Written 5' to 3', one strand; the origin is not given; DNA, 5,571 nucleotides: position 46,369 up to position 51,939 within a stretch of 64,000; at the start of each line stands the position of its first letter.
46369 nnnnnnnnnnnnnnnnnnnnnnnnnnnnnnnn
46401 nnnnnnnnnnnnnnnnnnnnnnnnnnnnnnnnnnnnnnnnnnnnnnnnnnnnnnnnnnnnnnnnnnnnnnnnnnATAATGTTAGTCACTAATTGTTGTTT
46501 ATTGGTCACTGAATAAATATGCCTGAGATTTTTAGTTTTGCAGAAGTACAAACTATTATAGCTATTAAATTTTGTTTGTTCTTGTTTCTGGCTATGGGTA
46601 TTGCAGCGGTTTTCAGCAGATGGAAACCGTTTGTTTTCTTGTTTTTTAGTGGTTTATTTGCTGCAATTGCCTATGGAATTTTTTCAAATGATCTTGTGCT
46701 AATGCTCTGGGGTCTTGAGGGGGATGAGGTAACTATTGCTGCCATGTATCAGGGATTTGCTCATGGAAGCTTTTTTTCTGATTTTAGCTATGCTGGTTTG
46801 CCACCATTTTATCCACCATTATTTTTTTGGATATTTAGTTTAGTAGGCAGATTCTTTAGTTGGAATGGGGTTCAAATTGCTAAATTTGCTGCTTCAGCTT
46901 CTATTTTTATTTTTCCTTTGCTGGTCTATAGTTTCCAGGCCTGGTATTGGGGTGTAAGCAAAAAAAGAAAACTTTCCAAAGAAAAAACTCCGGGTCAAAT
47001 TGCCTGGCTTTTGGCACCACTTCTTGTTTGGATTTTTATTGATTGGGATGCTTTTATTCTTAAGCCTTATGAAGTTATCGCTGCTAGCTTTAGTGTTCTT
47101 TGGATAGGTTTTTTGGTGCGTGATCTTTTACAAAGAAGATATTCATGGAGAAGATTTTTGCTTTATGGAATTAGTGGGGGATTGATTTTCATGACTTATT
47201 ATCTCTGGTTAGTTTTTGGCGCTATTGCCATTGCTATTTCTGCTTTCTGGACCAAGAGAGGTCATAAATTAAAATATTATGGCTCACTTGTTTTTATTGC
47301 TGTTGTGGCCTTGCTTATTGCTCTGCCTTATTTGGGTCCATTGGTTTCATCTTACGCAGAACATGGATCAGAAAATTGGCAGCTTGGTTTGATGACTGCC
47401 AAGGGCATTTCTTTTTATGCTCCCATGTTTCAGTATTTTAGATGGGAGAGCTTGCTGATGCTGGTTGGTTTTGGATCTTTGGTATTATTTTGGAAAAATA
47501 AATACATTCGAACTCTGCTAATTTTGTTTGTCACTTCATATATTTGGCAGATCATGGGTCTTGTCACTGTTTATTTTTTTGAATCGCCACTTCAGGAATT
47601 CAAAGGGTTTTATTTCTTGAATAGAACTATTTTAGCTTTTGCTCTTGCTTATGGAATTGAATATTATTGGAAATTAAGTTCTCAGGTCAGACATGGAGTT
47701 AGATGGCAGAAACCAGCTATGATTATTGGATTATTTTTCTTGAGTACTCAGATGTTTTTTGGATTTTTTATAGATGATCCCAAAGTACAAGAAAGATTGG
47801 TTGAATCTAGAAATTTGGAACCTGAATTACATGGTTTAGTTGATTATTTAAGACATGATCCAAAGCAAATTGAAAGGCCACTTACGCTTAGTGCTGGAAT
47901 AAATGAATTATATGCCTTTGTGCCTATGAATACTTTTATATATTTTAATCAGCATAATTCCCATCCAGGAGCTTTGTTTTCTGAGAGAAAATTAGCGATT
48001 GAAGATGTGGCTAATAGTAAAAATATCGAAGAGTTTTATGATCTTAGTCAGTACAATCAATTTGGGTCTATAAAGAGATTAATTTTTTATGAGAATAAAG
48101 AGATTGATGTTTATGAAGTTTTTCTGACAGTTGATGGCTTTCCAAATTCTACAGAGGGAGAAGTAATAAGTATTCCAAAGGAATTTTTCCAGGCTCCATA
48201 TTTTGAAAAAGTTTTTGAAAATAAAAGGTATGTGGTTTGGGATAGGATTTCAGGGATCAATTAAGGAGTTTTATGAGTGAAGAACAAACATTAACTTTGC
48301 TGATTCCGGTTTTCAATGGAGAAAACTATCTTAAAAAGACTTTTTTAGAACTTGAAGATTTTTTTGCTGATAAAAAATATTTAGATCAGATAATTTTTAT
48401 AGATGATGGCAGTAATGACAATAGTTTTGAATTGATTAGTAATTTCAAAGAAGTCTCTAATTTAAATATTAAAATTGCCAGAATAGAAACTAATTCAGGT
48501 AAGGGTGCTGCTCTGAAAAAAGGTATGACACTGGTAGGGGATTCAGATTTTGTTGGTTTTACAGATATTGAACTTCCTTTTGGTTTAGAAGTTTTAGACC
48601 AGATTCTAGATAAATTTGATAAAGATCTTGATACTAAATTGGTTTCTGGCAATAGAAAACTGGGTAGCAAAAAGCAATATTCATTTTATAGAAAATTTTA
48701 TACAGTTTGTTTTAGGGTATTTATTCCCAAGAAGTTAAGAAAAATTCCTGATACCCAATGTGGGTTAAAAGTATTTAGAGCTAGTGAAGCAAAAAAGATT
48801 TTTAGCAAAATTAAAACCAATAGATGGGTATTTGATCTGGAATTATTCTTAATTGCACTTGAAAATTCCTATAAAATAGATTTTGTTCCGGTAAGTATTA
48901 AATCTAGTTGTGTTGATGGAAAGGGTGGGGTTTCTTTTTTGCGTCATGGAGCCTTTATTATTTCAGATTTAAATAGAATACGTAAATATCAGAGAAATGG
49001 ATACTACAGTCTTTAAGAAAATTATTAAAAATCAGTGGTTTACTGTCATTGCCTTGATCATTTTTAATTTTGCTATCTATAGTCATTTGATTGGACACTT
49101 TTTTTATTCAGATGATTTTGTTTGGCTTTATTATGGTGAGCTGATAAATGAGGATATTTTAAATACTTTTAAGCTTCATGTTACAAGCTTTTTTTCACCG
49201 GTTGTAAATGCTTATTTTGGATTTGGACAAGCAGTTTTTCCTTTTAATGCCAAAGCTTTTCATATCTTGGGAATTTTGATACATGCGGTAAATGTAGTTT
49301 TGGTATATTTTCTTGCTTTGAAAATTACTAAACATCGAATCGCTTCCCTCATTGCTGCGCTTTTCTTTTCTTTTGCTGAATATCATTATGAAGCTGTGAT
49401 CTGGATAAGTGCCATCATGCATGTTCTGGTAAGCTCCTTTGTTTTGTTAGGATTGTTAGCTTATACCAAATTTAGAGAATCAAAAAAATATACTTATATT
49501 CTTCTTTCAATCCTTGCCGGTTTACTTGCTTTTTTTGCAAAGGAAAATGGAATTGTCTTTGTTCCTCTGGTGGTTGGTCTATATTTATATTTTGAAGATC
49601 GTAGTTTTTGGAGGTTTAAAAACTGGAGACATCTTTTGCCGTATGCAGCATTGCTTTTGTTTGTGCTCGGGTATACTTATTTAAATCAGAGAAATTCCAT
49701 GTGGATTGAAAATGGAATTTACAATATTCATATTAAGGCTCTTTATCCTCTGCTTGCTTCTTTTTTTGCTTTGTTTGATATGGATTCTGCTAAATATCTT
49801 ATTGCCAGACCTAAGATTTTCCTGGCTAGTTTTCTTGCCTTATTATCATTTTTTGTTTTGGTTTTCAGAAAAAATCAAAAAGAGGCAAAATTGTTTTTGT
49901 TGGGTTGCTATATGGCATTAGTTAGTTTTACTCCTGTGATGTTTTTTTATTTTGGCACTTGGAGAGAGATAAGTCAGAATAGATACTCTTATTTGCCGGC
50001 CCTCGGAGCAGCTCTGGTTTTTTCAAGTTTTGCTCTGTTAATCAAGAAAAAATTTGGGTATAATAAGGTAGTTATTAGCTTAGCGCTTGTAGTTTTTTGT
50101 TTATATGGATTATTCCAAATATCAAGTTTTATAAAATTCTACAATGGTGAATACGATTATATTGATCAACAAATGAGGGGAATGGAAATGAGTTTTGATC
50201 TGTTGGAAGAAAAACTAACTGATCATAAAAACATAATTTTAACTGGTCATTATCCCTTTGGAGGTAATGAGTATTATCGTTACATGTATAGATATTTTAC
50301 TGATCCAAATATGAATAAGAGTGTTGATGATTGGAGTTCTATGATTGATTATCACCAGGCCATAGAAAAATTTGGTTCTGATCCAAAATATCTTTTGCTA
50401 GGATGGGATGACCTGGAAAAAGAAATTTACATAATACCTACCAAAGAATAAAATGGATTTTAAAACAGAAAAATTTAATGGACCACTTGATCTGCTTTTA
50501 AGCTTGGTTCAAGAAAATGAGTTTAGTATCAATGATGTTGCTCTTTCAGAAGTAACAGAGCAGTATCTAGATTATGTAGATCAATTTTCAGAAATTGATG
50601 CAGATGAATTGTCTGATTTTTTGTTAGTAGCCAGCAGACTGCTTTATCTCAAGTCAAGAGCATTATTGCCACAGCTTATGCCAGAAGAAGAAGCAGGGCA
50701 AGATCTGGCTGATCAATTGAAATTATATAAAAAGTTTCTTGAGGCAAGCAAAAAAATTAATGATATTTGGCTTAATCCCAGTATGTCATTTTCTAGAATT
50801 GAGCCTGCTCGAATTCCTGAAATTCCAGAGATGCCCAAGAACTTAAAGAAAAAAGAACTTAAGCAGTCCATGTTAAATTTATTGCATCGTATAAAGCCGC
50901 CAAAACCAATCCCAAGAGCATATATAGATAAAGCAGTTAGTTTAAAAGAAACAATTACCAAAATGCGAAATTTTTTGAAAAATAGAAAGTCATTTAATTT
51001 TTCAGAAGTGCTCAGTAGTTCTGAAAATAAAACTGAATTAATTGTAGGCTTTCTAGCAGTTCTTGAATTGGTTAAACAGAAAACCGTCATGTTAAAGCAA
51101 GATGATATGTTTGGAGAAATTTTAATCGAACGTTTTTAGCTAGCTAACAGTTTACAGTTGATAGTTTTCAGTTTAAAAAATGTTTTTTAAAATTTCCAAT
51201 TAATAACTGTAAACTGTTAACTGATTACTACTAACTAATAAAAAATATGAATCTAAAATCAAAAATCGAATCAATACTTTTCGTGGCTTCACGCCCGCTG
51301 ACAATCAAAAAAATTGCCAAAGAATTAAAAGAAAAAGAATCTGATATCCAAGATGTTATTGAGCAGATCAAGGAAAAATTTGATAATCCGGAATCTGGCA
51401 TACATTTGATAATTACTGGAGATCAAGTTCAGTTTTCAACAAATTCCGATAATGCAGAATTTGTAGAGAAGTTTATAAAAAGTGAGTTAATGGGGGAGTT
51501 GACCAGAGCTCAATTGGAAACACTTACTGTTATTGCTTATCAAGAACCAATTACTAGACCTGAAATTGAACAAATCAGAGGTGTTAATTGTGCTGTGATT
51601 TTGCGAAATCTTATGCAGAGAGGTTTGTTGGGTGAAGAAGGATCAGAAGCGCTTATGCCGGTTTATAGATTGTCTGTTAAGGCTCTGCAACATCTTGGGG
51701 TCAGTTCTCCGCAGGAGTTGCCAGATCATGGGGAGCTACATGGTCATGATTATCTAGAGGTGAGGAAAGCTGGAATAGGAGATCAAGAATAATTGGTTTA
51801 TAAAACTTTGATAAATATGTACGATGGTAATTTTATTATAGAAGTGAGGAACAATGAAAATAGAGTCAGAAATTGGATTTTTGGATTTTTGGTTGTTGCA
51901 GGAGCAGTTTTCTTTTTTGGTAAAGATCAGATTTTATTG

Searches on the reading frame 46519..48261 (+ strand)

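Call 10: search_protein_families(library=pfam, proteins=[window:46519-48261:+], max_evalue=0.001)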
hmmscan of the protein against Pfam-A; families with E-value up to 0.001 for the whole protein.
window:46519-48261:+ (581 aa): 1 family
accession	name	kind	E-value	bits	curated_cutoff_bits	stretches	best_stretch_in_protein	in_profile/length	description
PF12250.14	AftA_N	-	6e-09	35.6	26.7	1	78-350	107-365/429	Arabinofuranosyltransferase N terminal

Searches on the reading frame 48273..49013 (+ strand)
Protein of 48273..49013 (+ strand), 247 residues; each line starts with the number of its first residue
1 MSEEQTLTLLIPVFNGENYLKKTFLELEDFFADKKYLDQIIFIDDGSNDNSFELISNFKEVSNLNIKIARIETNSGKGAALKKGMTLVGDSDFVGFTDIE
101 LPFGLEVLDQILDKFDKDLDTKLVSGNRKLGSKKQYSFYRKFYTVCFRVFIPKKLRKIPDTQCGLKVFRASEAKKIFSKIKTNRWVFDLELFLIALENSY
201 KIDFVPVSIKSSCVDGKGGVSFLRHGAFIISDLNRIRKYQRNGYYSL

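Call 10: search_protein_families(library=pfam, proteins=[window:48273-49013:+], max_evalue=0.001)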
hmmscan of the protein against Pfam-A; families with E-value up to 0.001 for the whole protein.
window:48273-49013:+ (247 aa): 2 families
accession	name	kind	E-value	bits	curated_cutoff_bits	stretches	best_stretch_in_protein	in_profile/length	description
PF00535.33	Glycos_transf_2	-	9.7e-16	58.6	23.3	1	9-175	2-166/168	Glycosyl transferase family 2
PF10111.15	Glyco_tranf_2_2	-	1.4e-06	28.5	27.3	1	8-124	1-120/276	Glycosyltransferase like family 2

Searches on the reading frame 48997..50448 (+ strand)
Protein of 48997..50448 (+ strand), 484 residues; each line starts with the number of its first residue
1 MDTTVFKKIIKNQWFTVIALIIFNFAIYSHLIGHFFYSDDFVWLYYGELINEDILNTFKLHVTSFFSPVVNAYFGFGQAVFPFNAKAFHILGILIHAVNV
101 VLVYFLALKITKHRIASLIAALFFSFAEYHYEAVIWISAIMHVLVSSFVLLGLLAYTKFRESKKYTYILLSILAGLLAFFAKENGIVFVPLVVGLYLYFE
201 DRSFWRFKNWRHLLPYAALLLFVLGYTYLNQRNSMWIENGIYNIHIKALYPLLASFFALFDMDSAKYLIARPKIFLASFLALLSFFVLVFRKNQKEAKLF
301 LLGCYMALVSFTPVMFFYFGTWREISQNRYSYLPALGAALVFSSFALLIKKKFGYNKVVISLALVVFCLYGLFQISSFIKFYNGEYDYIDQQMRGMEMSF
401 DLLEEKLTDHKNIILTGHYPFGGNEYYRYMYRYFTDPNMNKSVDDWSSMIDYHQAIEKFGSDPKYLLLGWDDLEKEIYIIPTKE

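Call 10: search_protein_families(library=pfam, proteins=[window:48997-50448:+], max_evalue=0.001)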
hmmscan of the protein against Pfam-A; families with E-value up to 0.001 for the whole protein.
window:48997-50448:+ (484 aa): 1 family
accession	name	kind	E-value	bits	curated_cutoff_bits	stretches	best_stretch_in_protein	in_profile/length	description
PF13231.12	PMT_2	-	5.6e-06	27.1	26.1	1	68-223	4-155/160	Dolichyl-phosphate-mannose-protein mannosyltransferase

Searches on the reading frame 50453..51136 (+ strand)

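Call 10: search_protein_families(library=pfam, proteins=[window:50453-51136:+], max_evalue=0.001)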
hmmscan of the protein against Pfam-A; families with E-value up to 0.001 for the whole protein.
window:50453-51136:+ (228 aa): 1 family
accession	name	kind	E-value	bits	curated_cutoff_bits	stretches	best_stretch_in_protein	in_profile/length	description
PF02616.19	SMC_ScpA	-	6e-25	89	24.6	1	18-225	1-229/232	Segregation and condensation protein ScpA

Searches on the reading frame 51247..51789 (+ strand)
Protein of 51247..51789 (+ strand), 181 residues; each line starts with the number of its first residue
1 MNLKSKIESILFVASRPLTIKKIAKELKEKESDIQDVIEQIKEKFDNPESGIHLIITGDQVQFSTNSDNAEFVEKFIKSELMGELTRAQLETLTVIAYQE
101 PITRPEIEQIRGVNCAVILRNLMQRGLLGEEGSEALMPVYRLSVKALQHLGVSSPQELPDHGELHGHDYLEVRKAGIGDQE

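Call 72: search_protein_families(library=pfam, proteins=[window:51247-51789:+], max_evalue=0.001)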
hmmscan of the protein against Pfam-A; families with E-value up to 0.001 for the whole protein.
window:51247-51789:+ (181 aa): 1 family
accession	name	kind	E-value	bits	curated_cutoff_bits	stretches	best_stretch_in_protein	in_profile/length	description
PF04079.22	SMC_ScpB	-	6.5e-39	133.5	27.4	1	6-160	2-159/160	Segregation and condensation complex subunit ScpB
